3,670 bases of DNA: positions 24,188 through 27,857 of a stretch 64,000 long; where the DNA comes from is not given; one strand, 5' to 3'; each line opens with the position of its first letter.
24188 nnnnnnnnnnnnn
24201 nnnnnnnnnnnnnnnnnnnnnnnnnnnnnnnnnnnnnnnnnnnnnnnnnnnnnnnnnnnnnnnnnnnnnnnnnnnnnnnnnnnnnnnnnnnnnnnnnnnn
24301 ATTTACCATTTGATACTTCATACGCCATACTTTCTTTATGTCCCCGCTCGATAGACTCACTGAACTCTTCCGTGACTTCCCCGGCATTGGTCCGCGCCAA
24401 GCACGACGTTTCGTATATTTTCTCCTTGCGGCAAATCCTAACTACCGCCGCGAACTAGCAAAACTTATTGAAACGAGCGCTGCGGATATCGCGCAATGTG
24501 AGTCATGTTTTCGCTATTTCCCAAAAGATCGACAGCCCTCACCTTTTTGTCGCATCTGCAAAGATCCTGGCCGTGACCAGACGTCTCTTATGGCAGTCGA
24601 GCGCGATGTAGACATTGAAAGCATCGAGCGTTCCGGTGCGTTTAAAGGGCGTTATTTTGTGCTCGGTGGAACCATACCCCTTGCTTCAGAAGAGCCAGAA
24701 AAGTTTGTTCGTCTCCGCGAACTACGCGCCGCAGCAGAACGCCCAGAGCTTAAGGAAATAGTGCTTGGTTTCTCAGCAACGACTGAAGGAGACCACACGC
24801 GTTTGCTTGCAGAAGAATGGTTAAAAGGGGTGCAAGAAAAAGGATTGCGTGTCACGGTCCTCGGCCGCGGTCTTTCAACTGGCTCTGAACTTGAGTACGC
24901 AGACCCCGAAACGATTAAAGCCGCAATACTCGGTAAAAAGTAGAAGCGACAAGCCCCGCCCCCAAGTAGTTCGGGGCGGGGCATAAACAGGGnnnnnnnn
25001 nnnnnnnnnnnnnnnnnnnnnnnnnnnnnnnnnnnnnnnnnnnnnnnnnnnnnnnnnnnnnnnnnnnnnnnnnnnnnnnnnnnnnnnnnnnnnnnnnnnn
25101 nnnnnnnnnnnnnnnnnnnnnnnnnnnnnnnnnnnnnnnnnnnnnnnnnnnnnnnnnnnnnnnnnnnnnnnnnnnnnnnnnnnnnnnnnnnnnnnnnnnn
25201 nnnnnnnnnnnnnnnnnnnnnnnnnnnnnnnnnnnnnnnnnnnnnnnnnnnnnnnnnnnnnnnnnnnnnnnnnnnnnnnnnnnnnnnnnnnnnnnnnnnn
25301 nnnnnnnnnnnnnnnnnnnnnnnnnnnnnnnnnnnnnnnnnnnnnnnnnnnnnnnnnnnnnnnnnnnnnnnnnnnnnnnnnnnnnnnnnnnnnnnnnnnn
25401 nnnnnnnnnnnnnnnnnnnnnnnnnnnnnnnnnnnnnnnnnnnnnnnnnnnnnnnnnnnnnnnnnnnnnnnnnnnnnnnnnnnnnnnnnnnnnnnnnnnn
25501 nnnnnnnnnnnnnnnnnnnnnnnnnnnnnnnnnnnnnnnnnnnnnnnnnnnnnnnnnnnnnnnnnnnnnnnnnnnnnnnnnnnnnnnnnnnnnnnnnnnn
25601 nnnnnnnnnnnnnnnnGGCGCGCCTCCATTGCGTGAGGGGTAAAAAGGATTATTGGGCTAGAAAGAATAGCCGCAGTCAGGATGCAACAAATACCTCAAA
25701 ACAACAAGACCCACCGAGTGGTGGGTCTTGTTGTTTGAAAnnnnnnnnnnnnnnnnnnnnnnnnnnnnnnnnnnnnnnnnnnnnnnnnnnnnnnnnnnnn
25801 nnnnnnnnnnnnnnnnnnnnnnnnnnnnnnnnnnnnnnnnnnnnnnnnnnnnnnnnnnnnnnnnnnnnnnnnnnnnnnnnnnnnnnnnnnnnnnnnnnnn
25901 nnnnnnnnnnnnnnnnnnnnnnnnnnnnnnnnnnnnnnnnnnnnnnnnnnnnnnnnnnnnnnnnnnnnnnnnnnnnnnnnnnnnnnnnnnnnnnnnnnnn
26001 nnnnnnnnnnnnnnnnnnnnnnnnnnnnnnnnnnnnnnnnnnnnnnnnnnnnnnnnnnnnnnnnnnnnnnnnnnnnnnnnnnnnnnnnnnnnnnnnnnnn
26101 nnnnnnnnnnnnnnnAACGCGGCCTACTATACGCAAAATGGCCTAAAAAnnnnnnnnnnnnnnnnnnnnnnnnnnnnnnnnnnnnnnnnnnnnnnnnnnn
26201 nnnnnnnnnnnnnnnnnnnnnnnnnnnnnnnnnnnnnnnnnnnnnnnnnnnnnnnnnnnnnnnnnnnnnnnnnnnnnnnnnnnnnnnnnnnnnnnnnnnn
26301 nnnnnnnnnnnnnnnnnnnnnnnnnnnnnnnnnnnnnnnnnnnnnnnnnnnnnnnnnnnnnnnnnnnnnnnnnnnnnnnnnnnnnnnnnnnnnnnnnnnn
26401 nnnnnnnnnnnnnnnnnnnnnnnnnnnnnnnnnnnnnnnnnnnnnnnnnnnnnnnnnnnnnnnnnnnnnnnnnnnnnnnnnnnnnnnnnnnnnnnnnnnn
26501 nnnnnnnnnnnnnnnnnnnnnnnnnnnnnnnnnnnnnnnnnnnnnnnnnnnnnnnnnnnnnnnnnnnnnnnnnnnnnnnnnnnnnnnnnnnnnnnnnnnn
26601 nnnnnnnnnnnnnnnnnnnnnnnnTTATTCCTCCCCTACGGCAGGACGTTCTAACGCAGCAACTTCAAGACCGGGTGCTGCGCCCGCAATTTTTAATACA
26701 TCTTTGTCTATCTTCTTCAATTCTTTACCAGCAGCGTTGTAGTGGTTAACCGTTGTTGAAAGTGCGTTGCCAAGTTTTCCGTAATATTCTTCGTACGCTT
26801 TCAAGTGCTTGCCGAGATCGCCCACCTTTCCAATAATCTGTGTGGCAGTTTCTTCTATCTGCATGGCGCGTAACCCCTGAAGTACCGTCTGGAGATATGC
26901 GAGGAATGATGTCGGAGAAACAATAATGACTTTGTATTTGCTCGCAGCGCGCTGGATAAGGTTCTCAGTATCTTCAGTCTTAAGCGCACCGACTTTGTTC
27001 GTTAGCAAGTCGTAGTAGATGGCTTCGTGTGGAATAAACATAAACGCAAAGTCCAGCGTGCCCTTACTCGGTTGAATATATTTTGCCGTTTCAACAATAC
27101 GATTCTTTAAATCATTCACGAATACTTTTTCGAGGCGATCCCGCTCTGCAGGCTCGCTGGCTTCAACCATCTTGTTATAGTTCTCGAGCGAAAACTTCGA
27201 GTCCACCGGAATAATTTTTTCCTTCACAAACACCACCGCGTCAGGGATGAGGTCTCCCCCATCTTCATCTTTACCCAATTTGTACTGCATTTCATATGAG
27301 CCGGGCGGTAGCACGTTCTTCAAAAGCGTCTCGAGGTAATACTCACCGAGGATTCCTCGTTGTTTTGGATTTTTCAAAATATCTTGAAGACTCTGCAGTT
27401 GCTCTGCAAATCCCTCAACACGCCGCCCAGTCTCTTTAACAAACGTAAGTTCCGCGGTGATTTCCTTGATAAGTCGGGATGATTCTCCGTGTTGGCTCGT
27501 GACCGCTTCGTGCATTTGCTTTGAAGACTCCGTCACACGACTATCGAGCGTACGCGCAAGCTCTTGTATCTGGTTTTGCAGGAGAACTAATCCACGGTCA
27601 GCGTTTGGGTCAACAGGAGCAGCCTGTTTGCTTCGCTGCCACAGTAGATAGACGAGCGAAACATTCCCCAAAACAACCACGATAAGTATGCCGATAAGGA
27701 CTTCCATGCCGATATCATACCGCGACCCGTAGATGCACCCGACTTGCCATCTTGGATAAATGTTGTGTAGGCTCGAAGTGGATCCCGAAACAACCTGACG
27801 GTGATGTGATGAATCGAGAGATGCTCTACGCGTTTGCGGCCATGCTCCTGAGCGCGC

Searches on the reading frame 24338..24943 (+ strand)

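Call 29: search_protein_families(library=pfam, proteins=[window:24338-24943:+], max_evalue=0.001)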
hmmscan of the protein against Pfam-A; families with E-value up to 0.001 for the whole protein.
window:24338-24943:+ (201 aa): 4 families
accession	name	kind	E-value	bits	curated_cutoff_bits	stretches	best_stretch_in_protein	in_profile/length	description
PF13662.12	Toprim_4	-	7.3e-11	42.6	25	1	84-175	3-84/85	Toprim domain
PF21176.3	RecR_HhH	-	1.8e-07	31.3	27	1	4-46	1-43/45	RecR, helix-hairpin-helix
PF21175.2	RecR_C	-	1.9e-06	27.6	22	1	178-200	1-23/24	RecR, C-terminal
PF01751.28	Toprim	-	8.1e-05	23.2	23.1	1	84-173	2-92/96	Toprim domain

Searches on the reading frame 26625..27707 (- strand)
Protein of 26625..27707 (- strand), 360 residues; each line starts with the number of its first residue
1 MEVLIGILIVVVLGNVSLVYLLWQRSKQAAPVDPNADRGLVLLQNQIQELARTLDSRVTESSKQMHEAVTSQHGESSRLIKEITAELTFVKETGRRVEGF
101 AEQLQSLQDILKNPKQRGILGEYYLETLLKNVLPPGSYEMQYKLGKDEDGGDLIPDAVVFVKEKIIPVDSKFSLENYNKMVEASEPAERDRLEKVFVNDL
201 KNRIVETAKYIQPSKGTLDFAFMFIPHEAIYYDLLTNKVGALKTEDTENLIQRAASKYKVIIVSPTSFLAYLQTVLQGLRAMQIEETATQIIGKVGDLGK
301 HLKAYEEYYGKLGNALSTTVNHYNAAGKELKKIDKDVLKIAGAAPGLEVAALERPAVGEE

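Call 29: search_protein_families(library=pfam, proteins=[window:26625-27707:-], max_evalue=0.001)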
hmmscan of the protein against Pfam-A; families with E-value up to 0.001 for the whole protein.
window:26625-27707:- (360 aa): 1 family
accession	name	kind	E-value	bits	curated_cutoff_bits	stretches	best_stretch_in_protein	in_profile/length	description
PF02646.22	RmuC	-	3.2e-53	181.2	26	1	55-338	7-275/291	RmuC family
